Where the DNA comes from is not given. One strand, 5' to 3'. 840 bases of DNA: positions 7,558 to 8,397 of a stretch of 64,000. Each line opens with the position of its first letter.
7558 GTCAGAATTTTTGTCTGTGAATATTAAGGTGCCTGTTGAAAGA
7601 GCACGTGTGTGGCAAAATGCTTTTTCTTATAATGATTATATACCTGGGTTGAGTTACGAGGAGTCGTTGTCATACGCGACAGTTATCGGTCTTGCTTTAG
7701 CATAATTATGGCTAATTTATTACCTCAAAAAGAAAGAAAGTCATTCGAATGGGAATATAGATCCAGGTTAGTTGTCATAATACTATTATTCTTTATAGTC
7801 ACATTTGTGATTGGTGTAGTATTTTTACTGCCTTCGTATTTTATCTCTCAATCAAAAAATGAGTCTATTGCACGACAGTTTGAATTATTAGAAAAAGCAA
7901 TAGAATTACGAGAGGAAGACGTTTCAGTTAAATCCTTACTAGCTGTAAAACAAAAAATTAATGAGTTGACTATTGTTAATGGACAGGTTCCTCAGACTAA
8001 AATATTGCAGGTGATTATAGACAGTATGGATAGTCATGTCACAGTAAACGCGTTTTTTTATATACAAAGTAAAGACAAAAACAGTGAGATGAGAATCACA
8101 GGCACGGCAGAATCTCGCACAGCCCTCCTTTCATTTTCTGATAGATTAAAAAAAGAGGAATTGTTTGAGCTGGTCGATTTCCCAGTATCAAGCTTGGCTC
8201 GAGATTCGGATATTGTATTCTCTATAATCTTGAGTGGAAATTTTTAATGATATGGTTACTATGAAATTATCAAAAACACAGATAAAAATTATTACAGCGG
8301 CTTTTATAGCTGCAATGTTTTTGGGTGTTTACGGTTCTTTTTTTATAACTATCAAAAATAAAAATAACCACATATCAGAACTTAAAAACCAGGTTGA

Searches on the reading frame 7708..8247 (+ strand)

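Call 106: search_protein_families(library=pfam, proteins=[window:7708-8247:+], max_evalue=0.001)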
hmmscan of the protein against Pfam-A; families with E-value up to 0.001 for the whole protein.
window:7708-8247:+ (179 aa): 1 family
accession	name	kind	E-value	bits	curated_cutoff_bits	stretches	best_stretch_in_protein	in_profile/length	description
PF06305.16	LapA_dom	-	1.4e-05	25.3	28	1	15-65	13-63/64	Lipopolysaccharide assembly protein A domain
